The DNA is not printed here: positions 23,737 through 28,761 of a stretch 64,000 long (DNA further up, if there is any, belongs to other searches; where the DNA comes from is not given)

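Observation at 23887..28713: Lower-GC giant helicase-nuclease (Hhe-like architecture) appended directly downstream of the LexA-controlled imuA-imuB-dnaE2 cassette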

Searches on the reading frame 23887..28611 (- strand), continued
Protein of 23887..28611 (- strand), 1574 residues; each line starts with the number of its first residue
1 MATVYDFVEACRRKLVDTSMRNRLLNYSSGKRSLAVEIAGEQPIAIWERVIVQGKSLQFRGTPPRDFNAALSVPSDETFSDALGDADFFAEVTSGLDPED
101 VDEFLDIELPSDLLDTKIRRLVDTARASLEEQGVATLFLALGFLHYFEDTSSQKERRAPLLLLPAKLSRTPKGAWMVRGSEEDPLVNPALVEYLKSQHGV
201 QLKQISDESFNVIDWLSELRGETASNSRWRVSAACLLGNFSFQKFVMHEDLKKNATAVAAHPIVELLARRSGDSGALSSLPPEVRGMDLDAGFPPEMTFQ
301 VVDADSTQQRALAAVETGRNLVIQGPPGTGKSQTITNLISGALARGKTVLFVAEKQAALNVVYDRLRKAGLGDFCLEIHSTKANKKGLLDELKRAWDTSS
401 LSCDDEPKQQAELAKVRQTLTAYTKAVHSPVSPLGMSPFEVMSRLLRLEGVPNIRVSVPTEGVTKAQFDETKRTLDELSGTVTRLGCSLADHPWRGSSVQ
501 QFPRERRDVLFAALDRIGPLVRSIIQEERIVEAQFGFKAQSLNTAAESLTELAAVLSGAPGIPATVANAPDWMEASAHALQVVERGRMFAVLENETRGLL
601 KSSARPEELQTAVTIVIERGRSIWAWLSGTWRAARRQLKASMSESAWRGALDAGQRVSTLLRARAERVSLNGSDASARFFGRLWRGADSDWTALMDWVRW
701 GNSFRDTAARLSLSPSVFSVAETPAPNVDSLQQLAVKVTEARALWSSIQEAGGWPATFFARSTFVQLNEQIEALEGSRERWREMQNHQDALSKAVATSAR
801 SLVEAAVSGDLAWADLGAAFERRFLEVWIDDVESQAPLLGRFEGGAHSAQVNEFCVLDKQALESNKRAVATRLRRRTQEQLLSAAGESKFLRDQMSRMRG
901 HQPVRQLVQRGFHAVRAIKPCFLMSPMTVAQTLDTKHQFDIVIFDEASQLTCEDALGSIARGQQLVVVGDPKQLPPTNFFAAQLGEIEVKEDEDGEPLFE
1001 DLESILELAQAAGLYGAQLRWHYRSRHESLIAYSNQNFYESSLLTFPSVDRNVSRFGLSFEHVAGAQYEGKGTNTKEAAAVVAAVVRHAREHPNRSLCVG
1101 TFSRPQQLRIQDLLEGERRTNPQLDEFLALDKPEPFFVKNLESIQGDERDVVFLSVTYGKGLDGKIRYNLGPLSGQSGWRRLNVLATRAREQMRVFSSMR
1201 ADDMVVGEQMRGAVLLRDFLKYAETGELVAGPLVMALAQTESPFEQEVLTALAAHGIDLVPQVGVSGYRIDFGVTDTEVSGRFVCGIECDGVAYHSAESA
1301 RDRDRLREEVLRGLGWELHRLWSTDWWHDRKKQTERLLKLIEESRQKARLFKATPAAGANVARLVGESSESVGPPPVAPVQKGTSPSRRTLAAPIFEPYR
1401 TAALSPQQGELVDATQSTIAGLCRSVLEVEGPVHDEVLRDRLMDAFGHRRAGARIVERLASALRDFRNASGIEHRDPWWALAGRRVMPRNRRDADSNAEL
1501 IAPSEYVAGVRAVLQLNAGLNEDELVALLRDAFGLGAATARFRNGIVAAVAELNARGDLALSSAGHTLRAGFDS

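Call 16: find_related_loci(query=A1, collection=genome_contigs, flank=10000)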
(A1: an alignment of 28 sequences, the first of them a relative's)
Query A1 (1574 aa) in genome_contigs; peptide patterns used: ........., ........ (x = any residue, [..] = any of these).
600 stretches matched a pattern (row limit reached: there are more); 595 encode a relative of the query (tblastn E <= 1e-3); the best 80 are kept; 80 distinct loci.
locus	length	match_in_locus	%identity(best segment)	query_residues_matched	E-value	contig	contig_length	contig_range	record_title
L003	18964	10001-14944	39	12-1570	0e+0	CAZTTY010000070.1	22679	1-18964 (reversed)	MAG TPA_asm: uncultured Gemmatimonadaceae bacterium isolate SRP263527_co2_25 genome assembly, contig: NODE_1786_length_2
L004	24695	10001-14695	35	12-1565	0e+0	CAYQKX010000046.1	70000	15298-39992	MAG TPA_asm: uncultured Candidatus Obscuribacterales bacterium isolate SRP287051_co1_96 genome assembly, contig: NODE_82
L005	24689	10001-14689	34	4-1561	0e+0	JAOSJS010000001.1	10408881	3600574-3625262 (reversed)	MAG: Ardenticatenaceae bacterium isolate FR_9 contig_134_pilon, whole genome shotgun sequence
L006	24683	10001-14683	35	8-1555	0e+0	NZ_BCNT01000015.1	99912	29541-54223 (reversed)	Comamonas terrae strain NBRC 106524, whole genome shotgun sequence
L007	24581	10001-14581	33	1-1550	0e+0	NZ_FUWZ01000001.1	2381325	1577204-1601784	Chitinophaga eiseniae strain DSM 22224, whole genome shotgun sequence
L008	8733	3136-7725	32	3-1550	0e+0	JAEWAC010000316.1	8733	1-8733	MAG: Bacteroidetes bacterium isolate OH_PBB_197 k127_1505804, whole genome shotgun sequence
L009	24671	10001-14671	33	3-1550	0e+0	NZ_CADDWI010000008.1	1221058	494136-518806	Chelativorans sp. Marseille-P2723, whole genome shotgun sequence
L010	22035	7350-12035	33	5-1553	0e+0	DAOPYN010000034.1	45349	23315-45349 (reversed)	MAG TPA_asm: Fibrobacteria bacterium isolate AMR_MDS_1313 NODE_676_length_45349_cov_7.311719, whole genome shotgun seque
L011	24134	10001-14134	34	2-1346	0e+0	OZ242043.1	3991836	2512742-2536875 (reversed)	MAG: Dehalococcoidia bacterium isolate 85f8f78b-f575-40e1-bce2-50f1b814b5fa genome assembly, chromosome: 1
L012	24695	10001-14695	34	2-1559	0e+0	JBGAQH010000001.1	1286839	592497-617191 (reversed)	MAG: Phycisphaerales bacterium isolate MAG_AAO_H10.34 AAOH10-34_opera_contig_4, whole genome shotgun sequence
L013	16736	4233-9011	30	1-1560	0e+0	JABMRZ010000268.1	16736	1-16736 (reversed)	MAG: Candidatus Tariuqbacter arcticus isolate bin.685 k141_3746615, whole genome shotgun sequence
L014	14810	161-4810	32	11-1560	0e+0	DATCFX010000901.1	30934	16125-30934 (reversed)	MAG TPA_asm: Pirellulales bacterium isolate SMAG_U7791 k141_205232, whole genome shotgun sequence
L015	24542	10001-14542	32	8-1521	0e+0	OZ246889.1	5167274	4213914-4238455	MAG: Acidobacteriota bacterium isolate ff652510-edf4-4ec4-9be5-423faa167112 genome assembly, chromosome: 1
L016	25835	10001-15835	32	1-1541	0e+0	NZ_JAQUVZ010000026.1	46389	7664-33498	MAG: Methanosarcina sp. isolate STD2_179 NODE_2637_length_46389_cov_17.485431_Sandtown_D2, whole genome shotgun sequence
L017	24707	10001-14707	32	12-1563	0e+0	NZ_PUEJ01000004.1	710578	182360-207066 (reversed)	Labrys okinawensis strain RP1T NODE_4_length_710578_cov_8.574655, whole genome shotgun sequence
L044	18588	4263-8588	31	9-1390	1e-179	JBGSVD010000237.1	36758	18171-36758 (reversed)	MAG: Planctomycetaceae bacterium isolate JTS-AC449 k141_4534358, whole genome shotgun sequence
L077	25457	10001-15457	37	8-1561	2e-130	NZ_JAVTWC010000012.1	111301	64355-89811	MAG: Tahibacter sp. isolate labscale reactor_MAG4 NODE_112_length_111301_cov_9.764756, whole genome shotgun sequence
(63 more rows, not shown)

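Call 35: search_solved_structures(query=window:23887-28611:-, max_evalue=0.001)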
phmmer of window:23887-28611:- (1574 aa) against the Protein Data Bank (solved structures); distinct sequences matched with E-value up to 0.001: 13.
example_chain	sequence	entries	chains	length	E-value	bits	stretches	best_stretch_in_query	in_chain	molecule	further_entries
4b3g_A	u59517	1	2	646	1.7e-07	32.3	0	267-366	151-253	DNA-BINDING PROTEIN SMUBP-2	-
4b3f_X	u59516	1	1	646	1.8e-07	32.3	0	267-366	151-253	DNA-BINDING PROTEIN SMUBP-2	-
2xzo_A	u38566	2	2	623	8.4e-06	26.7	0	935-1197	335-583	REGULATOR OF NONSENSE TRANSCRIPTS 1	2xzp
2gjk_A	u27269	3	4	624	8.4e-06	26.7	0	935-1197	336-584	Regulator of nonsense transcripts 1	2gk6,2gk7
6ej5_A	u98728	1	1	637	8.9e-06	26.7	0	935-1196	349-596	Regulator of nonsense transcripts 1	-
2wjv_A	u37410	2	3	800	2e-05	25.5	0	935-1196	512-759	REGULATOR OF NONSENSE TRANSCRIPTS 1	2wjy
9qwn_A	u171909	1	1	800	3.3e-05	24.8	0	935-1196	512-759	Isoform 2 of Regulator of nonsense transcripts 1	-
5mzn_A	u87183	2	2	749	0.00013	22.8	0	932-982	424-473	Helicase SEN1,Helicase SEN1 | Helicase SEN1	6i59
8ftm_A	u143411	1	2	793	0.00014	22.7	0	921-979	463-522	5'-3' RNA helicase-like protein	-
5eax_A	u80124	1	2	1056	0.00021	22.1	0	924-977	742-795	DNA replication ATP-dependent helicase/nuclease DNA2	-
5eaw_A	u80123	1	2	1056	0.00021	22.1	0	924-977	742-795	DNA replication ATP-dependent helicase/nuclease DNA2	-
5ean_A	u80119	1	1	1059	0.00021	22.1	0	924-977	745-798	DNA replication ATP-dependent helicase/nuclease DNA2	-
8fth_A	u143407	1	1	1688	0.00086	20.1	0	930-979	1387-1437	5'-3' RNA helicase-like protein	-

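Call 48: find_encoding_contigs(protein=P0005, flank=10000, max_places=2)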
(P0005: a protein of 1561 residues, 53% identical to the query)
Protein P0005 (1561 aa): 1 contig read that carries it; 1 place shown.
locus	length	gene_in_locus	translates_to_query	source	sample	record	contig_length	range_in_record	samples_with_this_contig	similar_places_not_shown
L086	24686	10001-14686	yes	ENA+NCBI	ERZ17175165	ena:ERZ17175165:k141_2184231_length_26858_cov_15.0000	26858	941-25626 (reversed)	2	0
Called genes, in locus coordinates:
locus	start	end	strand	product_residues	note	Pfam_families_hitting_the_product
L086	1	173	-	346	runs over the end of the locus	-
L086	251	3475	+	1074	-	PF00176:SNF2-rel_dom, PF04851:ResIII, PF00271:Helicase_C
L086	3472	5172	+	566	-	PF04326:SLFN_AlbA_2, PF13749:HATPase_c_4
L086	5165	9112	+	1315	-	PF02384:N6_Mtase (weak), PF20473:MmeI_Mtase, PF07669:Eco57I, PF20473:MmeI_Mtase, PF20466:MmeI_TRD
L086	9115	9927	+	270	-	PF04326:SLFN_AlbA_2 (weak)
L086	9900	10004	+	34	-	-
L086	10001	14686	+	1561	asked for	PF13195:DUF4011, PF13086:AAA_11, PF13245:AAA_19 (faint), PF13604:AAA_30 (faint), PF13086:AAA_11 (weak), PF13087:AAA_12, PF18741:MTES_1575, PF11784:DUF3320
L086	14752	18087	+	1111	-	PF00271:Helicase_C (weak)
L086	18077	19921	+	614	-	PF09369:MZB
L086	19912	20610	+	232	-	PF13091:PLDc_2, PF00614:PLDc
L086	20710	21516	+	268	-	-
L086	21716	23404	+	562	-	-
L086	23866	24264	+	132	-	-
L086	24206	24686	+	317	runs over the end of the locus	-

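Call 49: find_encoding_contigs(protein=P0007, flank=10000, max_places=2)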
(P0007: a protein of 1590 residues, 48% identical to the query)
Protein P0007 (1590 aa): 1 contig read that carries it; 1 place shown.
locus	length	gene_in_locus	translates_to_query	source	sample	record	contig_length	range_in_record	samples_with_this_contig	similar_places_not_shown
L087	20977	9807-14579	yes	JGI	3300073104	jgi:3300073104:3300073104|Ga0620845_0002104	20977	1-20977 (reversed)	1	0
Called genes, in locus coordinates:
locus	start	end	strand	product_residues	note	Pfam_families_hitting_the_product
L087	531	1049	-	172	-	-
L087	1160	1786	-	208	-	-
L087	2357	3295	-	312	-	PF03781:FGE-sulfatase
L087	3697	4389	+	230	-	-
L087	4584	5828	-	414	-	-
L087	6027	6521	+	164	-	-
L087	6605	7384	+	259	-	-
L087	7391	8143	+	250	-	PF09346:SMI1_KNR4, PF14568:SUKH_6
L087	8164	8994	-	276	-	-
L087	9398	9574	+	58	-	-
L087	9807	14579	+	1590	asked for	PF13195:DUF4011, PF13086:AAA_11 (weak), PF13245:AAA_19 (faint), PF13604:AAA_30 (faint), PF13086:AAA_11, PF13087:AAA_12, PF18741:MTES_1575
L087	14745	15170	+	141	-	-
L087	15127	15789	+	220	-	-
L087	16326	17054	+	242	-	-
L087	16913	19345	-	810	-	PF04542:Sigma70_r2, PF04545:Sigma70_r4, PF08281:Sigma70_r4_2, PF22904:NOMO1-like_2nd (faint), PF09430:EMC7_beta-sandw (faint), PF13620:CarboxypepD_reg (weak), PF17210:SdrD_B (faint), PF13620:CarboxypepD_reg (weak)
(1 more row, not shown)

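Call 50: find_encoding_contigs(protein=P0006, flank=10000, max_places=2)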
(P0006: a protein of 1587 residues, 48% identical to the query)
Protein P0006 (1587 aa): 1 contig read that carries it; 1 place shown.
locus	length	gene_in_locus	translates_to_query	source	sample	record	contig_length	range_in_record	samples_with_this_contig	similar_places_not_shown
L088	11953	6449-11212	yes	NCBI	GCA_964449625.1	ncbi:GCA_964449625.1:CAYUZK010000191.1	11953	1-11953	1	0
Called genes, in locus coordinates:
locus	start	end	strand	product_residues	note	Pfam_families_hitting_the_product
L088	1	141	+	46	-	?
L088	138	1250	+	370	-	-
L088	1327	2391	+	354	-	-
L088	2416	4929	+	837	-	PF00069:Pkinase, PF07714:PK_Tyr_Ser-Thr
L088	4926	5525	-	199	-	-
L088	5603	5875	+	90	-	-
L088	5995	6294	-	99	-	-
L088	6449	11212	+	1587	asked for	PF13195:DUF4011, PF13604:AAA_30 (faint), PF01443:Viral_helicase1 (faint), PF13086:AAA_11 (weak), PF13086:AAA_11, PF13087:AAA_12, PF18741:MTES_1575, PF11784:DUF3320, +1 more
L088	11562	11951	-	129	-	?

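Call 58: search_protein_families(library=padloc, alignment_id=A2, max_evalue=1e-10)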
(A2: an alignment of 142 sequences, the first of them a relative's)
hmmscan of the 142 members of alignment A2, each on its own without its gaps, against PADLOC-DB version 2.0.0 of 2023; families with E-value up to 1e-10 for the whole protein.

A. member 1, L003:8174-9685:+ (504 aa): 0 families

B. families by the number of members that match (of 142 scanned): 228 families (the first 25 are shown)
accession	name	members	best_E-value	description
PDLC02196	IetA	2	6.9e-37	-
PDLC04232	IetA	2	5.7e-32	-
PDLC02195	IetA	2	8.2e-30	-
PDLC04231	IetA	2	2.4e-21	-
PDLC00914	TRIP13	2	1.9e-18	TRIP13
PDLC00762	PycC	1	1e-174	Pycsar cyclase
PDLC04891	PDC-S06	1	3.2e-167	-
PDLC02366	PycC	1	5.1e-164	-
PDLC02376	pAgo_I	1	1.5e-163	Class I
PDLC04893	PDC-S06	1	1e-146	-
PDLC02436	pAgo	1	8.2e-112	-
PDLC02943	RT_III-A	1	1.2e-105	-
PDLC03162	Specificity_I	1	1.4e-95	Type I specificity subunit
PDLC03105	Specificity_I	1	5.8e-88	Type I specificity subunit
PDLC02942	RT_III-A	1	2.8e-87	-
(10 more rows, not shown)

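Call 59: search_protein_families(library=pfam, alignment_id=A2, max_evalue=0.00001)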
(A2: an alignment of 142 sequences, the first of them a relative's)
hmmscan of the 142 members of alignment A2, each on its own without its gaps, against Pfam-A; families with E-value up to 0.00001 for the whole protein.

A. member 1, L003:8174-9685:+ (504 aa): 4 families
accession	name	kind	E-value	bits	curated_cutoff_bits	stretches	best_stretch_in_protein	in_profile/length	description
PF25390.1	WD40_RLD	-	2.1e-59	202.1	150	2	117-328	133-333/363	RCC1-like domain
PF13540.12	RCC1_2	-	3.8e-39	132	22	3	185-212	2-29/30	Regulator of chromosome condensation (RCC1) repeat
PF00415.24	RCC1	-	8.4e-36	122.8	21.7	1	200-245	1-48/50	Regulator of chromosome condensation (RCC1) repeat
PF02368.24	Big_2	-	2.7e-07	30.9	22.8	1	74-119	34-79/79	Bacterial Ig-like domain (group 2)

B. families by the number of members that match (of 142 scanned): 160 families (the first 25 are shown)
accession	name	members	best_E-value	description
PF00290.26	Trp_syntA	2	2.7e-72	Tryptophan synthase alpha chain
PF00004.35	AAA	2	2.5e-46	ATPase family associated with various cellular activities (AAA)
PF04389.22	Peptidase_M28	2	4.5e-36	Peptidase family M28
PF07676.18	PD40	2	6.7e-35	WD40-like Beta Propeller Repeat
PF00930.27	DPPIV_N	2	1.2e-34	Dipeptidyl peptidase IV (DPP IV) N-terminal region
PF00892.27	EamA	2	1.3e-34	EamA-like transporter family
PF10502.14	Peptidase_S26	2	2.2e-34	Signal peptidase, peptidase S26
PF01979.26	Amidohydro_1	2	1.4e-17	Amidohydrolase family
PF00149.33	Metallophos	2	4.5e-16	Calcineurin-like phosphoesterase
PF00294.29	PfkB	2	7.4e-15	pfkB family carbohydrate kinase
PF00717.28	Peptidase_S24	2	1.1e-09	Peptidase S24-like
PF13671.12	AAA_33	2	1.3e-09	AAA domain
PF07728.20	AAA_5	2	5.1e-07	AAA domain (dynein-related subfamily)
PF03976.20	PPK2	1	1.2e-110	Polyphosphate kinase 2 (PPK2)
PF05343.19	Peptidase_M42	1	2.5e-106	M42 glutamyl aminopeptidase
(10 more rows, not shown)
